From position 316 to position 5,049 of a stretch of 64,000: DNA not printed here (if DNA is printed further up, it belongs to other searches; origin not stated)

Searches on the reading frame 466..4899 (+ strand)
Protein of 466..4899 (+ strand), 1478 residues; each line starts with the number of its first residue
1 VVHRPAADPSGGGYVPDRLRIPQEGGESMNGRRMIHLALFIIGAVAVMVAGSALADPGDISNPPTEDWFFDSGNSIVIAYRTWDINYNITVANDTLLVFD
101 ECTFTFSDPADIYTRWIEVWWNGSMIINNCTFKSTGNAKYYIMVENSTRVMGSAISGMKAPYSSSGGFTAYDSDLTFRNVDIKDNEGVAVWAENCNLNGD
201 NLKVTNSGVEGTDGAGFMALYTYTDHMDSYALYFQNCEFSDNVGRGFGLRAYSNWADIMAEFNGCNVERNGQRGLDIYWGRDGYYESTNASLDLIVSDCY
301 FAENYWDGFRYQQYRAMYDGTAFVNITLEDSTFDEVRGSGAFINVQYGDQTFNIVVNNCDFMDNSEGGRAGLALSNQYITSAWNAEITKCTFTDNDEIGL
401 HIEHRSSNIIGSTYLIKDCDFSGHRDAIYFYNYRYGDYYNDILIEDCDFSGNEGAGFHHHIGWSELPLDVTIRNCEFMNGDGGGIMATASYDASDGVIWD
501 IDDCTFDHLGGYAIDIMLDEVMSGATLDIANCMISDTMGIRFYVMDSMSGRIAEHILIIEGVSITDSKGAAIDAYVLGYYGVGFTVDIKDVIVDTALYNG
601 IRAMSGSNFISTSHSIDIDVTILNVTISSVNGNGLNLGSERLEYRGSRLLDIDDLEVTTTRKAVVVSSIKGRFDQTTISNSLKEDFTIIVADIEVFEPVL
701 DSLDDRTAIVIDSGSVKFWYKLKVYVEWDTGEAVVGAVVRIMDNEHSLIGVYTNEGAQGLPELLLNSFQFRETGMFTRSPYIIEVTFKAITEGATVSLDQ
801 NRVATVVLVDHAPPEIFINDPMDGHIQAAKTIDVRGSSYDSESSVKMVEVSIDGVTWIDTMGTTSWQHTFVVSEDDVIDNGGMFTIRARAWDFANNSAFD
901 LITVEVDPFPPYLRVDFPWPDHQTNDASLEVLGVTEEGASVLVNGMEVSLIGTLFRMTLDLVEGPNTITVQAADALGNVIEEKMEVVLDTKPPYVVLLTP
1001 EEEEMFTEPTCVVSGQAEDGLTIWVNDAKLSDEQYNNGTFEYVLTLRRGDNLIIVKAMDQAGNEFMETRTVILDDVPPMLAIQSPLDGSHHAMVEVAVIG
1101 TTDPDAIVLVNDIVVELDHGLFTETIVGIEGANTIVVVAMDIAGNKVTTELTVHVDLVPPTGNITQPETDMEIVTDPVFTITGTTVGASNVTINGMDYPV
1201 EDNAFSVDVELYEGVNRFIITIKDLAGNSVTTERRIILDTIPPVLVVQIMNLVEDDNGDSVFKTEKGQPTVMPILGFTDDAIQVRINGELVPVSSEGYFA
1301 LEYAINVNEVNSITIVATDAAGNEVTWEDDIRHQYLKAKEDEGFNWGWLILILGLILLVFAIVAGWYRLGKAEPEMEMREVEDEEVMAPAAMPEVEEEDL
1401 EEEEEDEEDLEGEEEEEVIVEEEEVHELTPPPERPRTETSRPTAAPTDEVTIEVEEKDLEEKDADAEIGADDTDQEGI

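Call 7: search_protein_families(library=pfam, proteins=[window:466-4899:+], max_evalue=0.001)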
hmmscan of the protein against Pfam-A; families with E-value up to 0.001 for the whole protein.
window:466-4899:+ (1478 aa): 6 families
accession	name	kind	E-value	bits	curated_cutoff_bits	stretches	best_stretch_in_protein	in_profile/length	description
PF09136.16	Glucodextran_B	-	1.7e-53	178.9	27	5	1078-1156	1-82/83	Glucodextranase, domain B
PF13229.12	Beta_helix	-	2e-24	86.5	25.9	3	379-541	5-143/158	Right handed beta helix region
PF19077.6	Big_13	-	3.7e-11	43.9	27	0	1175-1240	27-102/102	Bacterial Ig-like domain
PF17936.7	Big_6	-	9.2e-06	26.3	27.6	0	1006-1069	10-78/83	Bacterial Ig domain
PF17957.7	Big_7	-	0.00017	22.6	24.1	1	814-873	1-59/70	Bacterial Ig domain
PF13750.12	Big_3_3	-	0.00032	20.9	27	0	1276-1327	89-140/157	Bacterial Ig-like domain (group 3)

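Call 8: search_protein_families(library=ncbifam, proteins=[window:466-4899:+], max_evalue=0.001)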
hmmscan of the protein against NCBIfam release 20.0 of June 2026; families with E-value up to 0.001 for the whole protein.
window:466-4899:+ (1478 aa): 3 families
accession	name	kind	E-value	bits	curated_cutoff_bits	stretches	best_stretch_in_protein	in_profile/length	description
NF033510.3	Ca_tandemer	repeat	2.7e-10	40.5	50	0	986-1064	4-95/96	Ca2+-stabilized repeat-containing adhesin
NF047446.1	barrel_OmpL47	domain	1.1e-08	35.4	40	0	837-897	10-58/68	OmpL47-type beta-barrel domain-containing protein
NF033707.1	T9SS_sortase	equivalog_domain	0.00015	19.5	420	0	960-989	960-989/1095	type IX secretion system sortase PorU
